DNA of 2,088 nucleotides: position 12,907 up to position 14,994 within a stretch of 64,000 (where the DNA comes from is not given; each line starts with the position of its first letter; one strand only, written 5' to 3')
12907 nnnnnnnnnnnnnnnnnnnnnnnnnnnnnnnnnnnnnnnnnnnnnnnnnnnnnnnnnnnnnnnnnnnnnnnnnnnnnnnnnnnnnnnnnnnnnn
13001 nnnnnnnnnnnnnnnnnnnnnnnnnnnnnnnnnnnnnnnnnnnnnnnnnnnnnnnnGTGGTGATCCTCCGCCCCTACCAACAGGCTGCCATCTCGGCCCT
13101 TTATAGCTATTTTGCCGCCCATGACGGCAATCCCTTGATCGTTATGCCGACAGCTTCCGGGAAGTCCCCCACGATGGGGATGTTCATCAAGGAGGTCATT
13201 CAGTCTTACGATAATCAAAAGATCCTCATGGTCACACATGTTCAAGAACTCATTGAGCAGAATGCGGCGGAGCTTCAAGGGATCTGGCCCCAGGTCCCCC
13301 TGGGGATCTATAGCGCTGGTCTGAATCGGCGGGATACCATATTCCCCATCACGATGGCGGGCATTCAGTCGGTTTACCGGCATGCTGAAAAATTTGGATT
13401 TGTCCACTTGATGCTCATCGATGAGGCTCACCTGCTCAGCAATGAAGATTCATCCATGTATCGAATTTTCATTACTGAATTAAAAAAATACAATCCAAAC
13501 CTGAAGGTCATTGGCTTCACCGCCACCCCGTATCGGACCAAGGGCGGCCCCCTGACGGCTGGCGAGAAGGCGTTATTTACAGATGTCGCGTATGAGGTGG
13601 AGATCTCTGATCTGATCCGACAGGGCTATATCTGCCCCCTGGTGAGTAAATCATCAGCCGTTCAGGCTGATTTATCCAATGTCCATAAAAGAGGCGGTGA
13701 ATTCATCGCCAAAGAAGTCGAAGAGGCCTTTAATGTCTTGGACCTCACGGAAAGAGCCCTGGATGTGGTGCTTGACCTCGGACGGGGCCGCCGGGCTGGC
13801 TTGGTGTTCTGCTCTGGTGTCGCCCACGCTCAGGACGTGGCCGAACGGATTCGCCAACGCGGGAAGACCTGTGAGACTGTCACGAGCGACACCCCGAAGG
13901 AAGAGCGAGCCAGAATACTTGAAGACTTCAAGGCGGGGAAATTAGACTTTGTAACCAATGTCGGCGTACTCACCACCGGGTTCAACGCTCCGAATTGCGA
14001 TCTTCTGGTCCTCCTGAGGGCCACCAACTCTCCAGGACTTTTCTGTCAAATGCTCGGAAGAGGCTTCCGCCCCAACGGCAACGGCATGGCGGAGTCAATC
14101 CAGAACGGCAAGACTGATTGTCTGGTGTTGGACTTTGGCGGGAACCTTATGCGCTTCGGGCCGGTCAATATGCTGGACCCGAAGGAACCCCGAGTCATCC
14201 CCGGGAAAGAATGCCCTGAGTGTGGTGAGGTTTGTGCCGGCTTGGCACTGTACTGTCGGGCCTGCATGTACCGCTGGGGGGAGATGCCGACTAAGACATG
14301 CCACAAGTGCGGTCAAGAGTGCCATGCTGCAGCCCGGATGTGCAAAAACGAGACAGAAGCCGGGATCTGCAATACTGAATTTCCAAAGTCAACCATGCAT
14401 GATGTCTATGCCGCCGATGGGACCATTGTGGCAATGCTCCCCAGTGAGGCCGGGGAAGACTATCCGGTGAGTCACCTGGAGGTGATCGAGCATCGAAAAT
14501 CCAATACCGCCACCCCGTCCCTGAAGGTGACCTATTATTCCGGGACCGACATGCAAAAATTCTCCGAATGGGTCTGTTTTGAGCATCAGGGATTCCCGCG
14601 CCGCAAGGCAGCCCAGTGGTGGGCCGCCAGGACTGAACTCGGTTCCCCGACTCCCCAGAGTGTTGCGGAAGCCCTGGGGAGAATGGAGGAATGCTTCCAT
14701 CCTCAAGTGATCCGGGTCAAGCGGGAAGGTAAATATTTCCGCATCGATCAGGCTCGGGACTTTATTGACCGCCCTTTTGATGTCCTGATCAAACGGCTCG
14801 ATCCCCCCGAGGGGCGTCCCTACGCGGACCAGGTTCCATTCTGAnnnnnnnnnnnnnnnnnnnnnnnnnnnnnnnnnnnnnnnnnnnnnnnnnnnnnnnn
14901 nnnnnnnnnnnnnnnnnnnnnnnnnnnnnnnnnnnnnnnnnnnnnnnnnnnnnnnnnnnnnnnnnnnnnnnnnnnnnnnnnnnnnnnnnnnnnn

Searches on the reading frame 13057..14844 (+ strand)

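Call 38: search_protein_families(library=phrogs, proteins=[window:13057-14844:+], max_evalue=0.001)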
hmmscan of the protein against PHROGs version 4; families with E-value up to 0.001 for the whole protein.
window:13057-14844:+ (595 aa): 6 families
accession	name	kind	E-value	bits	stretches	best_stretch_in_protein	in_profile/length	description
phrog_16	-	DNA, RNA and nucleotide metabolism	2.2e-97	328.4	1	2-557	271-751/986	DNA helicase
phrog_16694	-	unknown function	7.4e-12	45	1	248-338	561-659/1010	-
phrog_9690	-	DNA, RNA and nucleotide metabolism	8e-09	35.9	1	112-342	37-259/306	DNA helicase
phrog_16259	-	DNA, RNA and nucleotide metabolism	7.8e-07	29.6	1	5-130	119-239/330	DNA helicase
phrog_6819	-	DNA, RNA and nucleotide metabolism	2.3e-06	27.3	1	4-312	21-303/645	Holliday junction branch migration helicase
phrog_3830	-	unknown function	1.4e-05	24.5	1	3-202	266-478/1032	-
